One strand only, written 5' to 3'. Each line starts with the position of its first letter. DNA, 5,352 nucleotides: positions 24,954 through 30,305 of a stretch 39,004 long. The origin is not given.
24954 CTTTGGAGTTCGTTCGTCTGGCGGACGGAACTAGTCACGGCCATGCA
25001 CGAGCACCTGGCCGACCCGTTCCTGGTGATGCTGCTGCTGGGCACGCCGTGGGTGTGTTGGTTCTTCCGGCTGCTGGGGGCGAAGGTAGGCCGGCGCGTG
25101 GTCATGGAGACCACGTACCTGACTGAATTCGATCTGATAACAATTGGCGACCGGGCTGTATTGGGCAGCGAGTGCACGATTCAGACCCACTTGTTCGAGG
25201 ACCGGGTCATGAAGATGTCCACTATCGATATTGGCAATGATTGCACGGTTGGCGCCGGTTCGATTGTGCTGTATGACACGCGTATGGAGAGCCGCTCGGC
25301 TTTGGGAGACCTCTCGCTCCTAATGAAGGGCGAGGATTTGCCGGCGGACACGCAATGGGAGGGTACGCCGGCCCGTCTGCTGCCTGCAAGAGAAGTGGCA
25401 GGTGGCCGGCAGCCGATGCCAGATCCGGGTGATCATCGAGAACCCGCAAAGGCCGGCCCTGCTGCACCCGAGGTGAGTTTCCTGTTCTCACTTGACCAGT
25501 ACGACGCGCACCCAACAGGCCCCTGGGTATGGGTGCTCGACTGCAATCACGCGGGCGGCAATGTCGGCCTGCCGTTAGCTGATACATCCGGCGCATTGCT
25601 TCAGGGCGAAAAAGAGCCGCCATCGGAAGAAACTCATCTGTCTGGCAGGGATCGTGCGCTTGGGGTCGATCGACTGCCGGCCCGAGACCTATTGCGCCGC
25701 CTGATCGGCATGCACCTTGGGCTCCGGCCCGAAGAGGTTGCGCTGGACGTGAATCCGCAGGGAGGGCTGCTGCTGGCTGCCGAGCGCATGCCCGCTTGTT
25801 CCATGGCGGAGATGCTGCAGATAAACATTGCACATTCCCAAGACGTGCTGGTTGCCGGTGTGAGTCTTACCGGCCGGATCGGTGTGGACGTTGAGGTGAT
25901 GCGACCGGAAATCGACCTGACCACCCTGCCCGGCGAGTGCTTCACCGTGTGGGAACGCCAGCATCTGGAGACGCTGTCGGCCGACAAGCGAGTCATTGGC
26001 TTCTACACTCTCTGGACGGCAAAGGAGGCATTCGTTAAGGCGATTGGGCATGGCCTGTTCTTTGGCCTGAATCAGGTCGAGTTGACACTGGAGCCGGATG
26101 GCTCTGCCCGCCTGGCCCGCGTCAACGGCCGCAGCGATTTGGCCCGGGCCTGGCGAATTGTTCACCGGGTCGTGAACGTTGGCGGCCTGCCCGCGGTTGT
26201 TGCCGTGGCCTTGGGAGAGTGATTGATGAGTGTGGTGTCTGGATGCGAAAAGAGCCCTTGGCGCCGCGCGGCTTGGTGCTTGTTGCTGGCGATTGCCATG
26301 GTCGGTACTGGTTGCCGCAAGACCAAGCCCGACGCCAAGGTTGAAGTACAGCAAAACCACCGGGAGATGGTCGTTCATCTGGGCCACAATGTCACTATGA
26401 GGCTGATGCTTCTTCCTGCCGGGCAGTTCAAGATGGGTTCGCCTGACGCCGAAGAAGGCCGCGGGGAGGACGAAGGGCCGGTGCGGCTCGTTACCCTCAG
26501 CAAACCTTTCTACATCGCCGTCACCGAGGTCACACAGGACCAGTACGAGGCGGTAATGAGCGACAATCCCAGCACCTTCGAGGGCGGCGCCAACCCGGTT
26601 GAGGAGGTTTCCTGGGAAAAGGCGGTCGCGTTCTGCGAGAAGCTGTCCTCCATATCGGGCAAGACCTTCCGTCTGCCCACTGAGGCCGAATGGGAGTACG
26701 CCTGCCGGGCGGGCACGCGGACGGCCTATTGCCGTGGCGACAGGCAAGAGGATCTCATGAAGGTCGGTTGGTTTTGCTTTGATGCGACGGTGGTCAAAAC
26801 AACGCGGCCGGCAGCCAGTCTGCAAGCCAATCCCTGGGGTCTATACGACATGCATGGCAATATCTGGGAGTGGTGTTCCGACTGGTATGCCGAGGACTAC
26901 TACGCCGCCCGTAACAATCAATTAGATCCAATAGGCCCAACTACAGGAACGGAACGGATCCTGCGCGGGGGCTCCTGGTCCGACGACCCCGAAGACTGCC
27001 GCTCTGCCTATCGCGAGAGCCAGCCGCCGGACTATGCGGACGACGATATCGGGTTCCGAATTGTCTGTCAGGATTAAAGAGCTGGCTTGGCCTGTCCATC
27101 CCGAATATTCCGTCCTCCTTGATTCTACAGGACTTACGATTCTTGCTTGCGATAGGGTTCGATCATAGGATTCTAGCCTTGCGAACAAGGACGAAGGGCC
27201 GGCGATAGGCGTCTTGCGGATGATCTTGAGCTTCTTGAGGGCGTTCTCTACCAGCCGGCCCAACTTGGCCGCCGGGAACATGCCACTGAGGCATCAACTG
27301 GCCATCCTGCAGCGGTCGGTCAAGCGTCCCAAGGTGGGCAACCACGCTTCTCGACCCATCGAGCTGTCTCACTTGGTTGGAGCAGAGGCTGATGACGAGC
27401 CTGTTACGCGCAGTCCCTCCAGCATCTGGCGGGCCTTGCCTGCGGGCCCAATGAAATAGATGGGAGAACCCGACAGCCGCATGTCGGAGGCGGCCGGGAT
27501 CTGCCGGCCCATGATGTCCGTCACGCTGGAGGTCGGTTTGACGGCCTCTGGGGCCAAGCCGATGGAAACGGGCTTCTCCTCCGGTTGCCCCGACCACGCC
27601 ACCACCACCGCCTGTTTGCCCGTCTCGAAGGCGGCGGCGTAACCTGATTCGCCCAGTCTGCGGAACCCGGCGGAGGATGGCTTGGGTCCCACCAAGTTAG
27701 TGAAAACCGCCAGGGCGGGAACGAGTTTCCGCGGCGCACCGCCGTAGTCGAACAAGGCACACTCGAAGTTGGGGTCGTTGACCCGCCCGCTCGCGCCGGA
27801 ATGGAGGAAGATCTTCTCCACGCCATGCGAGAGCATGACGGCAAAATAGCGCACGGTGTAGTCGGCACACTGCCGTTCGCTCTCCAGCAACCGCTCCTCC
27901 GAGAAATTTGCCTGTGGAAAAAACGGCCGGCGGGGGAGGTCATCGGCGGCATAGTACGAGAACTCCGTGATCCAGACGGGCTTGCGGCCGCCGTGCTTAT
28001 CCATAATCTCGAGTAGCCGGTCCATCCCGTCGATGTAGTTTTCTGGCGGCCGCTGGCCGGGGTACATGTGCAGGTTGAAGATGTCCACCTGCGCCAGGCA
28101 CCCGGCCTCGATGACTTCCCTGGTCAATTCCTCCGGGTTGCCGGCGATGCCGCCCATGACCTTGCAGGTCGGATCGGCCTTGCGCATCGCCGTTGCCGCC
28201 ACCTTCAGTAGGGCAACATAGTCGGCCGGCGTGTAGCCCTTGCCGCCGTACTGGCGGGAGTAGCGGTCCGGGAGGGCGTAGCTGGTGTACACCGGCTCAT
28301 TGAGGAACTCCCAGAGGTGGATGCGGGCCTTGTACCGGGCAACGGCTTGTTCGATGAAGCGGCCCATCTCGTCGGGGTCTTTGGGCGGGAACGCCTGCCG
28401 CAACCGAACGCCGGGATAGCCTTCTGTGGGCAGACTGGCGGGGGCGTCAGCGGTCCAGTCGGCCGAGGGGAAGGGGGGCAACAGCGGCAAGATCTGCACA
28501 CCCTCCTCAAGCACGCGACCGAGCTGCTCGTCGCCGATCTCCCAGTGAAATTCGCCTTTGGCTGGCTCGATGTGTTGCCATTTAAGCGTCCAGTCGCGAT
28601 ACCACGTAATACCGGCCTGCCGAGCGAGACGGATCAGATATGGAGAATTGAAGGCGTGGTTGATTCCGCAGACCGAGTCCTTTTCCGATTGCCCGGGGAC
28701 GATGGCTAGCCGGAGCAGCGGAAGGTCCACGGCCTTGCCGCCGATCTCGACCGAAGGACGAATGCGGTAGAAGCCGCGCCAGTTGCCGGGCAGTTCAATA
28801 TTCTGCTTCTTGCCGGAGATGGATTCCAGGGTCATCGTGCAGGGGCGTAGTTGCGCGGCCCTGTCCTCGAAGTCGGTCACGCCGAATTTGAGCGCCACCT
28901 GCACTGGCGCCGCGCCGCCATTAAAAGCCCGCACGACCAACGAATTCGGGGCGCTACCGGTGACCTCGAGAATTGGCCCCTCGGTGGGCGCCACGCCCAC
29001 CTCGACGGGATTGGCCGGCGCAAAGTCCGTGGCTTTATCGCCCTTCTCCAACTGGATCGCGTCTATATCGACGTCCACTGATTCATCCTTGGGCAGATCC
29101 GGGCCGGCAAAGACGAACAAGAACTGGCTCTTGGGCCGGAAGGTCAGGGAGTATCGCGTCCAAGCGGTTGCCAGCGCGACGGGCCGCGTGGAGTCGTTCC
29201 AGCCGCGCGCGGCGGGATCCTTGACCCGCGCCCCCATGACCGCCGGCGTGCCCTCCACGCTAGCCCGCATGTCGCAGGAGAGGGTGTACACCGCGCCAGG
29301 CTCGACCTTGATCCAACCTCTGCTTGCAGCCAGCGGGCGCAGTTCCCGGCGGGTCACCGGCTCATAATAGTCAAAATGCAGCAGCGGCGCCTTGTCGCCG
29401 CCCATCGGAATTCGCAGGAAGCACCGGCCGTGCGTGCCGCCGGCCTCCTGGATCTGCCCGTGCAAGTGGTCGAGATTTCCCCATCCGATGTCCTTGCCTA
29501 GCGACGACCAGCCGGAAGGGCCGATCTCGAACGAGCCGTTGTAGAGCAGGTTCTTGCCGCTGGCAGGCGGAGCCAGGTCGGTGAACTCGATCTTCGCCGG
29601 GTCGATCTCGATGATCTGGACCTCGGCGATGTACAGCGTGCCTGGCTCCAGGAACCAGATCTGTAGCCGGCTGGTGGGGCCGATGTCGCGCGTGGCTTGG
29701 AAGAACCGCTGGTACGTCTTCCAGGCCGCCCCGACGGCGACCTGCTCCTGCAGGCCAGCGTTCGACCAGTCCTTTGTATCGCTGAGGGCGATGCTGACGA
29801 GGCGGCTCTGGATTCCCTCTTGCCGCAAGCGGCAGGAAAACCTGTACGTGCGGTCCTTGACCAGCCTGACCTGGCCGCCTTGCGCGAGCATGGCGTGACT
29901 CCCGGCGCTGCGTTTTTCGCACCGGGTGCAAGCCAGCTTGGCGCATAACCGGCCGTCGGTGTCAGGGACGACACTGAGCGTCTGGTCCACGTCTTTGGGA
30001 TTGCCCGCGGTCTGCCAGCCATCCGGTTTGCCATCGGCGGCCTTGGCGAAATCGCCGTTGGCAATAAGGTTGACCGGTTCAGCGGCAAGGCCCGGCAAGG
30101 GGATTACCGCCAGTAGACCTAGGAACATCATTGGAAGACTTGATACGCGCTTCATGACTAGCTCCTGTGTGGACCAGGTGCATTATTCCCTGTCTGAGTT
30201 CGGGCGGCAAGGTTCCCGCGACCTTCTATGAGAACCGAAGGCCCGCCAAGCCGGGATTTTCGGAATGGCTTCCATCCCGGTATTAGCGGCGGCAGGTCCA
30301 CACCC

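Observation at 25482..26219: Sfp-type phosphopantetheinyl transferase fused in frame to the C-terminus of the NRPS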

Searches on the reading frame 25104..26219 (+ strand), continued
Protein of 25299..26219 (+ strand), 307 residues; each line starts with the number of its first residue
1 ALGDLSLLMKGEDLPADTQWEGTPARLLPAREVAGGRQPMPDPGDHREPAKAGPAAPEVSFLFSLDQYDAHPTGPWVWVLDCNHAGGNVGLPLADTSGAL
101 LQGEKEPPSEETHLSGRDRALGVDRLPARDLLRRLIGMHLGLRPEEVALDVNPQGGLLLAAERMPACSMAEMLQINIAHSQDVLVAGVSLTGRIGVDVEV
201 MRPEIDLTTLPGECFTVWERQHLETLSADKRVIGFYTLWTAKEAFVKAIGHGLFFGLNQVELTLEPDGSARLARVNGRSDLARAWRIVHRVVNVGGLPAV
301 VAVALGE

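Call 34: find_encoding_contigs(protein=P0126, flank=10000, max_places=3)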
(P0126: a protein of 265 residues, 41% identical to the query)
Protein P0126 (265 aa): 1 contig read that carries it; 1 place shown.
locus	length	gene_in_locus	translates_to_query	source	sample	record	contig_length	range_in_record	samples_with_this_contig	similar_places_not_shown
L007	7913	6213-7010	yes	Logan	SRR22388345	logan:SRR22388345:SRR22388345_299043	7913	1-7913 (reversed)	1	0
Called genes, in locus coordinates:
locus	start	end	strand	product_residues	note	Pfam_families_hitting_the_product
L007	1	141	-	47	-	?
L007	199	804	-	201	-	-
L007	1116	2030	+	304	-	-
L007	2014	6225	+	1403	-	PF00501:AMP-binding, PF13193:AMP-binding_C, PF00550:PP-binding (weak), PF00132:Hexapep (faint)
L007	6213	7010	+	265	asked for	PF01648:ACPS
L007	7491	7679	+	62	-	PF02597:ThiS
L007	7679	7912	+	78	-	?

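Call 40: find_related_loci(query=A1, collection=genome_contigs, flank=6000)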
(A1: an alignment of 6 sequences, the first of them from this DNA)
Query A1 (372 aa) in genome_contigs; peptide patterns used: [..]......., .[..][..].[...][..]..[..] (x = any residue, [..] = any of these).
600 stretches matched a pattern (row limit reached: there are more); 575 encode a relative of the query (tblastn E <= 1e-3); the best 80 are kept; 80 distinct loci.
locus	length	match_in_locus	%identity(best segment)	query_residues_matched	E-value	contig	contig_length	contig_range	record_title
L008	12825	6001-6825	33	1-327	7e-39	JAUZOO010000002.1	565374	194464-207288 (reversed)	MAG: Bacteroidota bacterium isolate bin129(14d) IAGCJBLB_2, whole genome shotgun sequence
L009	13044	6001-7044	67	1-111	3e-40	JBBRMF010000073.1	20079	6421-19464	MAG: Tepidisphaerales bacterium isolate La1_metabat2.017 LA1C_B2.017_k141_1224303L_20079_cov_12.8493, whole genome shotg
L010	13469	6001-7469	71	1-352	4e-40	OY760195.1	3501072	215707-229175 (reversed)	MAG: uncultured Holophaga sp. isolate 19663c38-e6f5-42a8-8268-146037a524bf genome assembly, chromosome: 1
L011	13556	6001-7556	72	1-371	2e-37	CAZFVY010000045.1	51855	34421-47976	MAG TPA_asm: uncultured Verrucomicrobiota bacterium isolate binchicken_co54_380 genome assembly, contig: NODE_1086_lengt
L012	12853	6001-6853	74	1-318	2e-36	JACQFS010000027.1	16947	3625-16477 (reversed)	MAG: Verrucomicrobia bacterium isolate NC_groundwater_1053_Pr1_S-0.65um_64_11 Montesol18_Sp65_coassembly_scaffold_31068,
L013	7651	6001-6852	53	1-369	5e-36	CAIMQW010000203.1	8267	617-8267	MAG: uncultured Holophagaceae bacterium isolate Umea3p4_bin-0652 genome assembly, contig: bin-0652:203/362, whole genome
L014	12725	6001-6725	69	1-345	4e-36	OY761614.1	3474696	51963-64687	MAG: uncultured Holophaga sp. isolate c3c763bb-72ba-4188-aae9-c4b83244ba6d genome assembly, chromosome: 1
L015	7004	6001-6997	65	1-342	3e-36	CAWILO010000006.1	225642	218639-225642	MAG: uncultured delta proteobacterium isolate MFD03346.bin.1.66 genome assembly, contig: contig_16774, whole genome shot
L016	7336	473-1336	60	1-371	8e-36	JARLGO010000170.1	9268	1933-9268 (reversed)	MAG: Geothrix sp. isolate MAG_CO275 MetaCoAG_Bin_275_Oxic_k141_345316, whole genome shotgun sequence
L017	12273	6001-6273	71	1-91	2e-35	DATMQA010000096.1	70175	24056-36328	MAG TPA_asm: Candidatus Binatia bacterium isolate SMAG_U12916 k141_3260540, whole genome shotgun sequence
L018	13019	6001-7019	69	1-368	2e-35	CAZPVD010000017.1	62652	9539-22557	MAG TPA_asm: uncultured Verrucomicrobiota bacterium isolate binchicken_co185_72 genome assembly, contig: NODE_626_length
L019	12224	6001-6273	68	1-91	2e-35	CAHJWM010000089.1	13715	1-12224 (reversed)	Myxococcales bacterium isolate Lichen_MAGs_lobaria2 genome assembly, contig: NODE_5349_length_13715_cov_8.154935, whole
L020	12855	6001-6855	37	1-371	9e-49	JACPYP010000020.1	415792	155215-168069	MAG: Acidobacteria bacterium isolate NC_groundwater_866_Pr1_S2p5_66_120 Montesol18_S2p5_coassembly_scaffold_778924, whol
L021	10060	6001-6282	68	1-94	2e-35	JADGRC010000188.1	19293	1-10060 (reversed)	MAG: Proteobacteria bacterium isolate Chersky_194 k127_7507952, whole genome shotgun sequence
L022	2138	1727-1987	72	1-87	2e-35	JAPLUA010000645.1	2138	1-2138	MAG: Verrucomicrobia bacterium isolate LacPavin_0818_WC55_MAG_63_9 LacPavin_0818_WC55_scaffold_244197, whole genome shot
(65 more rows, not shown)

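Call 79: find_encoding_contigs(protein=P0133, flank=8000, max_places=3)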
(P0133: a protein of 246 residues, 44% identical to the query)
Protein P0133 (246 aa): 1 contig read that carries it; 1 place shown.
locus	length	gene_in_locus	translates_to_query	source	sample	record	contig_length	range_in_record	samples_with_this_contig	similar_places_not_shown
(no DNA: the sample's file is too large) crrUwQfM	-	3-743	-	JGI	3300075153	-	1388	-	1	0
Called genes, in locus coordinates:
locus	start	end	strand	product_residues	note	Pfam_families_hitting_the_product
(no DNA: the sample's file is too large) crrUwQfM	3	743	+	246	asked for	PF01648:ACPS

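Call 80: find_encoding_contigs(protein=P0127, flank=8000, max_places=3)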
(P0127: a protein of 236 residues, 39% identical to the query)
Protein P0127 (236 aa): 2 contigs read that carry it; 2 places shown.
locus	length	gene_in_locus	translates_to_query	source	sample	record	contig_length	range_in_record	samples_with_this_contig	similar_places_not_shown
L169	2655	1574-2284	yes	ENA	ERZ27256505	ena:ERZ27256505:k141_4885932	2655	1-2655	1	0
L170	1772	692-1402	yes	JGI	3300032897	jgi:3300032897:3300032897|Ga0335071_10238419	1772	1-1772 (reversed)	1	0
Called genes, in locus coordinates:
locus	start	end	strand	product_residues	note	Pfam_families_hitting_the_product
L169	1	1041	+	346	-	?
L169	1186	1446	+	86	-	PF00550:PP-binding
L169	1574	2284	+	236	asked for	PF22624:AASDHPPT_N (weak), PF01648:ACPS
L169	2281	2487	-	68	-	-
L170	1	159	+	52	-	?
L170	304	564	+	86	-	PF00550:PP-binding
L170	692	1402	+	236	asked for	PF22624:AASDHPPT_N (weak), PF01648:ACPS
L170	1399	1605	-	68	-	-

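Call 81: search_protein_families(library=pfam, proteins=[L169:1-1038:+], max_evalue=0.001)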
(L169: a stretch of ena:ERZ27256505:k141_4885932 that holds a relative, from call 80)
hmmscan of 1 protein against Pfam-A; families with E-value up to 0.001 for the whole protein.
L169:1-1038:+ (346 aa): 3 families
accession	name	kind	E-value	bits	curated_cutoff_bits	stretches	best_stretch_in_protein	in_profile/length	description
PF00109.32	ketoacyl-synt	-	2.8e-31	109.5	20.8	1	10-182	92-252/252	Beta-ketoacyl synthase, N-terminal domain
PF02801.28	Ketoacyl-synt_C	-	1.8e-27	96.1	20.8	1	190-301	1-118/119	Beta-ketoacyl synthase, C-terminal domain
PF00108.29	Thiolase_N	-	1.8e-05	24.7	26.4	1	76-126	60-112/260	Thiolase, N-terminal domain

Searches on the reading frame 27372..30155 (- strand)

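Call 12: search_protein_families(library=pfam, proteins=[window:27372-30155:-], max_evalue=0.001)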
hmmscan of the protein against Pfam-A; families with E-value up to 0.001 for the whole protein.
window:27372-30155:- (928 aa): 2 families
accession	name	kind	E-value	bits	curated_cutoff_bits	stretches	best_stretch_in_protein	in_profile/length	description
PF02018.23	CBM_4_9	-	1.6e-14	54.9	25.9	1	29-157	2-120/136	Carbohydrate binding domain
PF00331.26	Glyco_hydro_10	-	0.00041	20.1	22.1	0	524-666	45-167/311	Glycosyl hydrolase family 10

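Call 58: search_protein_families(library=ncbifam, proteins=[window:27372-30155:-], max_evalue=0.001)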
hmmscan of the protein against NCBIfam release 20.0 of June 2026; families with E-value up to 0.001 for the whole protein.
window:27372-30155:- (928 aa): 1 family
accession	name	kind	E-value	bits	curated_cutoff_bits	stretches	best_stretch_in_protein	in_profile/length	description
NF048003.1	GTA_spike_fiber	domain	1.2e-08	35.7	36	1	284-380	64-172/182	phage head spike fiber domain-containing protein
